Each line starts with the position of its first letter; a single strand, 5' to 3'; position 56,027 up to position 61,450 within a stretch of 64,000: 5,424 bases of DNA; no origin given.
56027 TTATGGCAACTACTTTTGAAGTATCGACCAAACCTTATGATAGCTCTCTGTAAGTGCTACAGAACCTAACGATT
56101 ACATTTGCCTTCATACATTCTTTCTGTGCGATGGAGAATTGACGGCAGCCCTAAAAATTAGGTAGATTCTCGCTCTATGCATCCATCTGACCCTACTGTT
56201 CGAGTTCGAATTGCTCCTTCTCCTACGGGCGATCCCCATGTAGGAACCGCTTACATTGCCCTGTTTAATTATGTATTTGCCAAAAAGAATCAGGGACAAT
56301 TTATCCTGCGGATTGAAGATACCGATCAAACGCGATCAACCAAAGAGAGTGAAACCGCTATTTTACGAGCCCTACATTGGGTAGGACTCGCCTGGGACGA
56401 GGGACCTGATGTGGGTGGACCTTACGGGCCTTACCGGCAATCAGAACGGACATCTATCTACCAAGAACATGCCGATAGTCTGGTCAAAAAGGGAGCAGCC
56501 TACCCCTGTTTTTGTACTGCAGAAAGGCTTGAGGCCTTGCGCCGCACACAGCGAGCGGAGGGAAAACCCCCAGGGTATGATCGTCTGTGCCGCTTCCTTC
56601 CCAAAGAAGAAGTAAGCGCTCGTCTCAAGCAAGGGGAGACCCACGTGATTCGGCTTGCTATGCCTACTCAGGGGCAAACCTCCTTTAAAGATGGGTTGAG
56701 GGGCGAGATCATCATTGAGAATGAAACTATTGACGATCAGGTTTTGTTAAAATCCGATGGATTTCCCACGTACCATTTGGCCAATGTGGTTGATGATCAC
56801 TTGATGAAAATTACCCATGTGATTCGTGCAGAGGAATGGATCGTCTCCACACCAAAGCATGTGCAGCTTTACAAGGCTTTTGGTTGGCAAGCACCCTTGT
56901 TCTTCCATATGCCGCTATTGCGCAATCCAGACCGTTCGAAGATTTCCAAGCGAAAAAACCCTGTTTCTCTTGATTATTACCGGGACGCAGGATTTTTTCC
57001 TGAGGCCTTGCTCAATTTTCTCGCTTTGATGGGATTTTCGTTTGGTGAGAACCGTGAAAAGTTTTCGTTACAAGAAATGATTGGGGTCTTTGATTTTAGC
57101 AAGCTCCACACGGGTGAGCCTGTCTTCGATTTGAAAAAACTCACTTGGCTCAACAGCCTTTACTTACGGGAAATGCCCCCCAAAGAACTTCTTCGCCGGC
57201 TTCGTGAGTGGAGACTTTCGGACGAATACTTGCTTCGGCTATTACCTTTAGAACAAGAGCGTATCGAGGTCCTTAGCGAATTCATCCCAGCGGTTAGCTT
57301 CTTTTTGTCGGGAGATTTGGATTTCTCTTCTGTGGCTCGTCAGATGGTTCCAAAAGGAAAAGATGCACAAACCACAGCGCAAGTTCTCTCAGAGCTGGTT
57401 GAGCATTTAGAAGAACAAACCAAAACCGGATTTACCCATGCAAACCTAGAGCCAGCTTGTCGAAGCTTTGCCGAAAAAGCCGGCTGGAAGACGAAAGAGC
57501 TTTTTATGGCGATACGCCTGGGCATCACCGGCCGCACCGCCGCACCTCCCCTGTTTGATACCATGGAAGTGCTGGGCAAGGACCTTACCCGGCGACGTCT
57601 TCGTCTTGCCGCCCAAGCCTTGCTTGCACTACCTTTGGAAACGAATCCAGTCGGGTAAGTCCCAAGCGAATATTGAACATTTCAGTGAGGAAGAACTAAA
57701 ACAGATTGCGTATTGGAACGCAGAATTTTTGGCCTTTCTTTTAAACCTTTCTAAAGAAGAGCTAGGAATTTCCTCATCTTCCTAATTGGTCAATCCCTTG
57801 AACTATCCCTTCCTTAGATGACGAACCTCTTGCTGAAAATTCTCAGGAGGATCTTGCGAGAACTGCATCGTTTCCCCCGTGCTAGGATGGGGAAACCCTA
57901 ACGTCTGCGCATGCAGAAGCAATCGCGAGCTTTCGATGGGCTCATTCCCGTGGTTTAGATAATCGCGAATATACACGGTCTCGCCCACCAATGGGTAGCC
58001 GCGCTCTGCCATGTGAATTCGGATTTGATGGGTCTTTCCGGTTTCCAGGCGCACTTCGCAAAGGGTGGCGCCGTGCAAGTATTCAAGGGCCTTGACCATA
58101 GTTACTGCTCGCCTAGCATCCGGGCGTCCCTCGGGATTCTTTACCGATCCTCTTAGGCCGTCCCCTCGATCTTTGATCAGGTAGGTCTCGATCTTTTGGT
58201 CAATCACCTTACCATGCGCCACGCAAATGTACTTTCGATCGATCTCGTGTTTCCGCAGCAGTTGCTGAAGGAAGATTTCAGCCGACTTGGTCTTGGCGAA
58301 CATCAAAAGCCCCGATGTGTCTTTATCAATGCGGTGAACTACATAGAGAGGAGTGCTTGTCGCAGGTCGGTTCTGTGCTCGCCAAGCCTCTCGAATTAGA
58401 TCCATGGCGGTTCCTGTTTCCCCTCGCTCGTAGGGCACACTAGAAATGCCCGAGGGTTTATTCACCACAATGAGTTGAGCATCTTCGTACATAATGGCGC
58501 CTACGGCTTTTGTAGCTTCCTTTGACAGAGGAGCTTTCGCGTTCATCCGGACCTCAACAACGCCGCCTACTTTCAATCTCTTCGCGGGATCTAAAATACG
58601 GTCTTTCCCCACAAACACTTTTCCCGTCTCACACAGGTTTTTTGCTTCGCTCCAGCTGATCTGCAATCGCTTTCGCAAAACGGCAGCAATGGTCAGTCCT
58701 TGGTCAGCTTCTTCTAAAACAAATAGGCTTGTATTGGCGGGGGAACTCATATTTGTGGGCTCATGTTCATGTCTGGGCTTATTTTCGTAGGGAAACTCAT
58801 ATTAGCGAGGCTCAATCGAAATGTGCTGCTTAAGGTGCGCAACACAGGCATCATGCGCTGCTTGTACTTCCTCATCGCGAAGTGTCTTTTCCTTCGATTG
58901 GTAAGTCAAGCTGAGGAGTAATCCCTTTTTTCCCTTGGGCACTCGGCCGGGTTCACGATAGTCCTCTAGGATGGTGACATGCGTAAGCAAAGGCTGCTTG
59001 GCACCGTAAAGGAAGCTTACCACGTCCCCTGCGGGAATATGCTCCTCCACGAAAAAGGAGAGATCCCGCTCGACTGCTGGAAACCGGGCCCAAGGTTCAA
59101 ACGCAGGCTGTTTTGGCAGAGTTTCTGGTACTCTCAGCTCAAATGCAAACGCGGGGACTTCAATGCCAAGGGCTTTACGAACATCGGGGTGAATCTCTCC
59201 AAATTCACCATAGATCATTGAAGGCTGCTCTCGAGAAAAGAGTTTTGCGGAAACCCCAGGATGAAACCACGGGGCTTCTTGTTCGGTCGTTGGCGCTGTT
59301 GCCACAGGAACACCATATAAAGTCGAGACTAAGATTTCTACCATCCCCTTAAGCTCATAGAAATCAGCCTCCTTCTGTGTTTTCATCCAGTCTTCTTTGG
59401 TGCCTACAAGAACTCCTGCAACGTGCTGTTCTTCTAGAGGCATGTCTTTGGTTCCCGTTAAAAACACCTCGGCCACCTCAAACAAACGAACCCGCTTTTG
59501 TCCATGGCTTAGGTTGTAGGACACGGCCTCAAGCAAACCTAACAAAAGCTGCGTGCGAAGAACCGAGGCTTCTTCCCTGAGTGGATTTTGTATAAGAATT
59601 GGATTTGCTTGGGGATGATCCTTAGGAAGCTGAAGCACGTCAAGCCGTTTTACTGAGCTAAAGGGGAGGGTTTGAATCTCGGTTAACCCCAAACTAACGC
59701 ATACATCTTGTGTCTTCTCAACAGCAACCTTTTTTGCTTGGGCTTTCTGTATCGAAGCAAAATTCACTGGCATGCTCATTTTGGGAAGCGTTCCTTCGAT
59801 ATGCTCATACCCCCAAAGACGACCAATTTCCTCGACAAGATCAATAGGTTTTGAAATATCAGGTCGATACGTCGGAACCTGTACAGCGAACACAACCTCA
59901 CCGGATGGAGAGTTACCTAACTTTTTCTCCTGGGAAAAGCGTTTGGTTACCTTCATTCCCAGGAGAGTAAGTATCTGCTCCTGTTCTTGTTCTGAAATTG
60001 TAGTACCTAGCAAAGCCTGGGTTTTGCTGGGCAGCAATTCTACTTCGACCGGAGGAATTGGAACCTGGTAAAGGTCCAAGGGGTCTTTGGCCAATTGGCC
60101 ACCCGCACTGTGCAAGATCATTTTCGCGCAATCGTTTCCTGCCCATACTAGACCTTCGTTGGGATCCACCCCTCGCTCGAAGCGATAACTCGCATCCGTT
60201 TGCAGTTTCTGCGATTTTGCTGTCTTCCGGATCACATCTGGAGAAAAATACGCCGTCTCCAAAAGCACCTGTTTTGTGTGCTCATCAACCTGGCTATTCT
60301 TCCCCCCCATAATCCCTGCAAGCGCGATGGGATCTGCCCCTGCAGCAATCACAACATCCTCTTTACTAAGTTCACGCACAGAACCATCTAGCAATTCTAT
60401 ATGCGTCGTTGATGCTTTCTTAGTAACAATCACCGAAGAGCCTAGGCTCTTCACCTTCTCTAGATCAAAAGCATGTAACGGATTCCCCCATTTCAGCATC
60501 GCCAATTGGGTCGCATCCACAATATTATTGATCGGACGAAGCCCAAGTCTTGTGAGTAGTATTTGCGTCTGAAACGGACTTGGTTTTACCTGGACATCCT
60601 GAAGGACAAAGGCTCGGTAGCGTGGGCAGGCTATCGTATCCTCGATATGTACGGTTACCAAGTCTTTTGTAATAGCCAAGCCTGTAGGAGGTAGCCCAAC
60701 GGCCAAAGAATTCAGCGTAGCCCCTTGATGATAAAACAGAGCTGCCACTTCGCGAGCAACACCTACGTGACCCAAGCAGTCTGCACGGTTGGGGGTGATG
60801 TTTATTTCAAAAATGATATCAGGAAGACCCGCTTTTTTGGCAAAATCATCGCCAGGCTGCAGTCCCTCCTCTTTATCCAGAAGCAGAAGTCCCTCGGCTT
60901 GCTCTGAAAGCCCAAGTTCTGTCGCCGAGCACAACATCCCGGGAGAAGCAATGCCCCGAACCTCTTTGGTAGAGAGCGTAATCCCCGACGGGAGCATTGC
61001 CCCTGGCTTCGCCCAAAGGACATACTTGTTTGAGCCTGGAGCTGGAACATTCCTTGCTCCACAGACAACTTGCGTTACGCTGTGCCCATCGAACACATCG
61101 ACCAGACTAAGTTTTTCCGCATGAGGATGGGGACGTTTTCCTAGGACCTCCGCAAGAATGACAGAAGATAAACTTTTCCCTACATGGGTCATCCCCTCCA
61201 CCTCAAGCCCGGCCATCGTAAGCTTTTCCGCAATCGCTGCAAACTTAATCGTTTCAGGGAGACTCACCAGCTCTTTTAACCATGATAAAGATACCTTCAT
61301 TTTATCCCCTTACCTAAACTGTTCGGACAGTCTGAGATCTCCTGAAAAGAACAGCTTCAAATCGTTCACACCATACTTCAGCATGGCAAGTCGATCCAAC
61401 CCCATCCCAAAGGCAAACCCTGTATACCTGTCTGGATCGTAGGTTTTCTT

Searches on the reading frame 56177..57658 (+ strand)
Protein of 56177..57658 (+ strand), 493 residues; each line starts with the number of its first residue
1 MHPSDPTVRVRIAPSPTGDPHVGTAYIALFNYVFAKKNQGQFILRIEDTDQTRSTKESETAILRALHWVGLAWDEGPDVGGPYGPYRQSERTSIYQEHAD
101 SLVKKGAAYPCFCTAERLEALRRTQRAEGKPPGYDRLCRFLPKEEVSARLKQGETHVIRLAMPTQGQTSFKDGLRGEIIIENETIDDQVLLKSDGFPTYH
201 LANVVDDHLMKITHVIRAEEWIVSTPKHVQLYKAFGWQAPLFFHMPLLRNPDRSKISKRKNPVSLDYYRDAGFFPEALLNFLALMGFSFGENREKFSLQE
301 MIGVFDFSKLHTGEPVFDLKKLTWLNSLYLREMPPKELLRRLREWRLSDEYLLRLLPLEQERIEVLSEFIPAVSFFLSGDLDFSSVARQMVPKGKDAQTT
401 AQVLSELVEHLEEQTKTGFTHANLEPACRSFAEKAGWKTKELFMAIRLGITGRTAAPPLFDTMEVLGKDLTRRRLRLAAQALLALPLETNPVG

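Call 33: search_protein_families(library=pfam, proteins=[window:56177-57658:+], max_evalue=0.00001)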
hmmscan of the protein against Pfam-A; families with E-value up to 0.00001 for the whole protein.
window:56177-57658:+ (493 aa): 2 families
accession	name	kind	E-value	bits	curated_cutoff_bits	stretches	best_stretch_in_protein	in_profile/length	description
PF00749.27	tRNA-synt_1c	-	2.2e-107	359.1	23.4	1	8-324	2-314/314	tRNA synthetases class I (E and Q), catalytic domain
PF19269.4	Anticodon_2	-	2.6e-30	106.1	23.6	1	337-478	1-140/141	Anticodon binding domain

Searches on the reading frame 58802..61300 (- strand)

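Call 33: search_protein_families(library=pfam, proteins=[window:58802-61300:-], max_evalue=0.00001)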
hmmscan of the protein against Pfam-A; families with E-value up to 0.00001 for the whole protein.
window:58802-61300:- (832 aa): 5 families
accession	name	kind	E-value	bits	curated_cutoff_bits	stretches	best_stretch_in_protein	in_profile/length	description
PF03483.22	B3_4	-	5.9e-52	176.2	29.3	1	224-399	1-173/174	B3/4 domain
PF17759.6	tRNA_synthFbeta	-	1.6e-50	172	22.4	1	514-723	9-213/214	Phenylalanyl tRNA synthetase beta chain CLM domain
PF03147.19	FDX-ACB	-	1e-22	80.8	31.1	1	739-832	2-94/94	Ferredoxin-fold anticodon binding domain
PF03484.21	B5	-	2.4e-16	60.1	28.6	1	421-498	2-67/67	tRNA synthetase B5 domain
PF01588.26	tRNA_bind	-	4.5e-12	46.3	27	1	48-144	2-90/96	Putative tRNA binding domain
